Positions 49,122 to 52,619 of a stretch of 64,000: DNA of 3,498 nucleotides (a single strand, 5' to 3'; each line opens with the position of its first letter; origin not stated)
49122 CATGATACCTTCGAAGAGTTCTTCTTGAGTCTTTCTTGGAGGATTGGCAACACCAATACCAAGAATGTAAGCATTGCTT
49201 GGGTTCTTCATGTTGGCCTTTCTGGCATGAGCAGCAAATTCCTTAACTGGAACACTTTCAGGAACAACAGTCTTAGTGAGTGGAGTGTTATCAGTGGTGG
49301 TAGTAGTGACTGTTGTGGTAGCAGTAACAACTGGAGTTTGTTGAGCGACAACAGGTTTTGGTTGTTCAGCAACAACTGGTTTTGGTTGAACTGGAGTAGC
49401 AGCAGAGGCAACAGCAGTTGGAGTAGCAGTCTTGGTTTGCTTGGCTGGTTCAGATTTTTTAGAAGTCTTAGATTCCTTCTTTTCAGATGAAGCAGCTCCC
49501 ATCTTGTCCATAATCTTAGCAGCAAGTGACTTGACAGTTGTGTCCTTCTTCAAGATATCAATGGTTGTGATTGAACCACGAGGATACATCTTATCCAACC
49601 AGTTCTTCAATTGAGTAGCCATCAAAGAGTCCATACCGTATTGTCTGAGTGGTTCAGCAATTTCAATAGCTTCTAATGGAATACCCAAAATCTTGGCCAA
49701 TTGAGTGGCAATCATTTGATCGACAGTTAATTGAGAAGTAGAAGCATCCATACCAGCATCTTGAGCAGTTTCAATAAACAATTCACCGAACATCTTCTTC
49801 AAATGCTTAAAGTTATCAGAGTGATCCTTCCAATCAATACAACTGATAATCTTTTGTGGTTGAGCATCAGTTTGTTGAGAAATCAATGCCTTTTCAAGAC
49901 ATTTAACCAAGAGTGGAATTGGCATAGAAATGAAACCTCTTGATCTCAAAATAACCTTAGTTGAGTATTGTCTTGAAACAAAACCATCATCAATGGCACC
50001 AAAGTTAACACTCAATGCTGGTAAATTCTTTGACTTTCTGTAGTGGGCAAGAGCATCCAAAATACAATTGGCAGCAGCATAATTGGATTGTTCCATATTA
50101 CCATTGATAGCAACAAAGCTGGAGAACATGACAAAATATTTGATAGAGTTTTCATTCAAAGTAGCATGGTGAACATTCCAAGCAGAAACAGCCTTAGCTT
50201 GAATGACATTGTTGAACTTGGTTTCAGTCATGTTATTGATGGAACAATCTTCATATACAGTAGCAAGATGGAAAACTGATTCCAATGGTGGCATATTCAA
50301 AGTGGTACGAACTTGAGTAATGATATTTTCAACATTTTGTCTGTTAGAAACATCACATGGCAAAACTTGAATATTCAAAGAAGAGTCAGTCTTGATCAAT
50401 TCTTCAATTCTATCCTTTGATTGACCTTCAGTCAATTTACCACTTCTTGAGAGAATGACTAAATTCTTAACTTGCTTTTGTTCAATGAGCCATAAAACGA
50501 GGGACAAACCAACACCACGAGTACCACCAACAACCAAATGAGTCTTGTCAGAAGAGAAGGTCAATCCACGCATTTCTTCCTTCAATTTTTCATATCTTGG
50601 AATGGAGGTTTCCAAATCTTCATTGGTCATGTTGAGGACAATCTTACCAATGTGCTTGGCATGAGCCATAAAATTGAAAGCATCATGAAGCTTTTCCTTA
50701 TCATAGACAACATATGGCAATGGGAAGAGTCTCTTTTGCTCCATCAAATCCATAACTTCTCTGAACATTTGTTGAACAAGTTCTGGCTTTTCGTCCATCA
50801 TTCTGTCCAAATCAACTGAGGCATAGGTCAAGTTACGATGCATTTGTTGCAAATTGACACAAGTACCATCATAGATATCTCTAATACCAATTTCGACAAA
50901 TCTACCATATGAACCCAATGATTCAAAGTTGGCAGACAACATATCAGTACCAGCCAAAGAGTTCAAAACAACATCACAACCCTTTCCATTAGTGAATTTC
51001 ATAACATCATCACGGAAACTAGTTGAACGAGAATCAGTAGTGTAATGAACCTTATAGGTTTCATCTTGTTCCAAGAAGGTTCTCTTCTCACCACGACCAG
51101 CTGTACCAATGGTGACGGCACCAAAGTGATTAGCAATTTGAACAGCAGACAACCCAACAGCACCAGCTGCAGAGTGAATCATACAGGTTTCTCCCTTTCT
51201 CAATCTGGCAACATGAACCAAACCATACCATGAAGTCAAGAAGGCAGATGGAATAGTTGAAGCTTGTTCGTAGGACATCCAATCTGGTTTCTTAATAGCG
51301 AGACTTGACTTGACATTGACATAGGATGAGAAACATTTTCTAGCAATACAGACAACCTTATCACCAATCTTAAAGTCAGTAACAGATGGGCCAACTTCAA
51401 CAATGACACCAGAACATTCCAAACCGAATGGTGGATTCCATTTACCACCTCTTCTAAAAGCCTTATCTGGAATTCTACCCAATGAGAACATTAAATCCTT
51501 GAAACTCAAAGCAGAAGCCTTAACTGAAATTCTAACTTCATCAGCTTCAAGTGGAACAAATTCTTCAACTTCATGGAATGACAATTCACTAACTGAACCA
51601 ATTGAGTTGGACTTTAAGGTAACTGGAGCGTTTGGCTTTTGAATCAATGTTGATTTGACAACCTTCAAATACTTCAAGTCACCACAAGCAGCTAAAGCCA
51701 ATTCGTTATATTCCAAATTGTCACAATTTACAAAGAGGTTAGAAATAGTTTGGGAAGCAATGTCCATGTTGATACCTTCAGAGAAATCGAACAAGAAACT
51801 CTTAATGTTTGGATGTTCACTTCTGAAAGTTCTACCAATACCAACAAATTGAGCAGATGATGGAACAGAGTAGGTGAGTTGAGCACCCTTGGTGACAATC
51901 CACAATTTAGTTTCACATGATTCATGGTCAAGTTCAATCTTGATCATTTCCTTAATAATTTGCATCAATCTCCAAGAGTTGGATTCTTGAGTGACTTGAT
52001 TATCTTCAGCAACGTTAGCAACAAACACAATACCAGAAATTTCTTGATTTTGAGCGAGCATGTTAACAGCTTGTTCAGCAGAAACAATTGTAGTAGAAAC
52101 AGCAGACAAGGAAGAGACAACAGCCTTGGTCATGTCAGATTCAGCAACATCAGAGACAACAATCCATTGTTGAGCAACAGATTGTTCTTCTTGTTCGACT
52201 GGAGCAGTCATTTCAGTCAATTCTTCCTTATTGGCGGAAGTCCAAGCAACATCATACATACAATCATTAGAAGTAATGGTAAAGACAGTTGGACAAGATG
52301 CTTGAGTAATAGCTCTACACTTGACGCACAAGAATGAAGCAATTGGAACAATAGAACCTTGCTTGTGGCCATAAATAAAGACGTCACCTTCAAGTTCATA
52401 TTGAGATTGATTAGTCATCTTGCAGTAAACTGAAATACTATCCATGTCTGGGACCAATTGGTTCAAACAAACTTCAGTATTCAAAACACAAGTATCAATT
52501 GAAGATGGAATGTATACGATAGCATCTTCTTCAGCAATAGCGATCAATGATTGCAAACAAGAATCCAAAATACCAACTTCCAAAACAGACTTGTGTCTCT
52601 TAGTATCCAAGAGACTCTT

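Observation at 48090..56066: Steely-type hybrid megasynthase: reducing type I PKS fused in one 8-kb exon to a chalcone-synthase-like type III PKS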

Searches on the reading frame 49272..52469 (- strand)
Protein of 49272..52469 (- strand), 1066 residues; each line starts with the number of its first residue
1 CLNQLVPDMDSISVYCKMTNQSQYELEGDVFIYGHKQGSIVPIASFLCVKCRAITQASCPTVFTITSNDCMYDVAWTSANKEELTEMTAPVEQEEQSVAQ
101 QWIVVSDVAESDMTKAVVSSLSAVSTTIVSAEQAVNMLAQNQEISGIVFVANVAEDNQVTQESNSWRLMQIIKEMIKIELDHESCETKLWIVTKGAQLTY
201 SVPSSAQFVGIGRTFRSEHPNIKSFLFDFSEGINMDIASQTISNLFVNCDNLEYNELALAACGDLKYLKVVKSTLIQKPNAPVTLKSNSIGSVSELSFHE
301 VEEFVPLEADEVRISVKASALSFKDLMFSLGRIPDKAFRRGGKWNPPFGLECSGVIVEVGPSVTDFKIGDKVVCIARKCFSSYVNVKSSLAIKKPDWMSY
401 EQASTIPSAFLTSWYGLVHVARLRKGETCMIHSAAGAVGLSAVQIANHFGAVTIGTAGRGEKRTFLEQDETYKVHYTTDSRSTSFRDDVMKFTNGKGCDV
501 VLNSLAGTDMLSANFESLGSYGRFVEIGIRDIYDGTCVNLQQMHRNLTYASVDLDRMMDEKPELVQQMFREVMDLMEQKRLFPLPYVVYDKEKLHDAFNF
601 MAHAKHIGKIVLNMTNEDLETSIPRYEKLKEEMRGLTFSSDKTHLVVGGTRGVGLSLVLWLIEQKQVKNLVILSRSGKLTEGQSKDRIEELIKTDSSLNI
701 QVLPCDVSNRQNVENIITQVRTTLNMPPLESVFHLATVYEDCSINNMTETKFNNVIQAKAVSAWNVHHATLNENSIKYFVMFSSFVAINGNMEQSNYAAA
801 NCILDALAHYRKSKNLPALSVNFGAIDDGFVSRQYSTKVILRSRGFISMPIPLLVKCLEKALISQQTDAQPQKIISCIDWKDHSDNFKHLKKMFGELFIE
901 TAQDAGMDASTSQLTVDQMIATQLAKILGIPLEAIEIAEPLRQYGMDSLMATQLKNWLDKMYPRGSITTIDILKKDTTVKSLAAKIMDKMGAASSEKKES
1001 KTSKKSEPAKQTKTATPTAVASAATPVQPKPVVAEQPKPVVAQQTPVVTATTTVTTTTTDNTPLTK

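Call 64: search_protein_families(library=ncbifam, proteins=[window:49272-52469:-], max_evalue=0.001)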
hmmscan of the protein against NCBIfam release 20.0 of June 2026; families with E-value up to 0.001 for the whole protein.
window:49272-52469:- (1066 aa): 46 families (the best 25 are shown)
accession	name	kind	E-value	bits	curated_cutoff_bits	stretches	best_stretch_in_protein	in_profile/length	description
NF041183.1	Pks2_ls1_myc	equivalog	4.3e-99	332.3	2400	1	96-990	1201-2084/2086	sulfolipid-1 biosynthesis phthioceranic/hydroxyphthioceranic acid synthase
NF045894.1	PKS_plus_SDR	equivalog_domain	6.4e-60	203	1740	2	635-961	1152-1486/1515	type I polyketide synthase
TIGR02824.1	quinone_pig3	subfamily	3.7e-51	174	296.8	1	288-614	7-325/325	putative NAD(P)H quinone oxidoreductase, PIG3 family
NF008024.0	PRK10754.1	subfamily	3.9e-24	85.3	348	1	308-529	27-240/327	NADPH:quinone reductase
NF041172.1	AcrlCoa_red_Thmprot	equivalog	8.2e-22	77.6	500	1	380-613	118-333/334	acryloyl-CoA reductase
NF010344.0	PRK13771.1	subfamily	3.4e-21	75.6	349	2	379-614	117-333/334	putative alcohol dehydrogenase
NF037941.1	PKS_NbtC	equivalog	5.2e-18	64.4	1150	1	641-957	679-999/1027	nocobactin polyketide synthase NbtC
TIGR01830.1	3oxo_ACP_reduc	equivalog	2.8e-15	56.7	297.75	1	645-841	2-191/239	3-oxoacyl-[acyl-carrier-protein] reductase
TIGR02817.1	adh_fam_1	subfamily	3.6e-15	56.2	284.05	1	348-613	62-334/336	zinc-binding alcohol dehydrogenase family protein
NF037940.1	PKS_MbtD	equivalog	6.1e-15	54.3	1150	1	645-985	656-974/978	mycobactin polyketide synthase MbtD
TIGR02813.1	omega_3_PfaA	subfamily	1.5e-14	51.7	1010.1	1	703-870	2099-2261/2582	polyketide-type polyunsaturated fatty acid synthase PfaA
TIGR03989.1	Rxyl_3153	subfamily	4.3e-14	52.6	440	2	378-535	139-294/370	NDMA-dependent alcohol dehydrogenase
TIGR01751.1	crot-CoA-red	equivalog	8.7e-14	51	378.55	2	380-465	142-229/398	crotonyl-CoA carboxylase/reductase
NF058644.1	CurcmRedCuraProt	equivalog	3.8e-13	49.2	440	1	364-616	80-335/336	NADPH-dependent curcumin/dihydrocurcumin reductase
NF004198.0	PRK05653.1-3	equivalog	1e-12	48.1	296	1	639-834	5-192/248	3-oxoacyl-ACP reductase FabG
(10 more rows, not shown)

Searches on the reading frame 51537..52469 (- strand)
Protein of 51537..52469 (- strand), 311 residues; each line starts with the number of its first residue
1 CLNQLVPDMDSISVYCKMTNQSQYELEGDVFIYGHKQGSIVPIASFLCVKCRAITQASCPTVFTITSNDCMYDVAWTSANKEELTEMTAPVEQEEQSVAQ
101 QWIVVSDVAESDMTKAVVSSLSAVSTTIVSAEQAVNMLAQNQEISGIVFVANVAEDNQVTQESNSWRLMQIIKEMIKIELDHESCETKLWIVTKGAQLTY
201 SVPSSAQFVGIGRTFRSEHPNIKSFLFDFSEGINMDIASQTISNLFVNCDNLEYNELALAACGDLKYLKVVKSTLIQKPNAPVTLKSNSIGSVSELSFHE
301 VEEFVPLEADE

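Call 63: search_protein_families(library=pfam, proteins=[window:51537-52469:-], max_evalue=10)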
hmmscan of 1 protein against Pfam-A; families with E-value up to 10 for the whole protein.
window:51537-52469:- (311 aa): 2 families
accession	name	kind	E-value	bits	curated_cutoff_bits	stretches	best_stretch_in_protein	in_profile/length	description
PF18954.5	DUF5697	-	0.044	14.4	27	1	51-107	80-134/161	Family of unknown function (DUF5697)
PF17401.7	DUF5407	-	0.072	13.8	25.3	1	103-141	32-71/74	Family of unknown function (DUF5407)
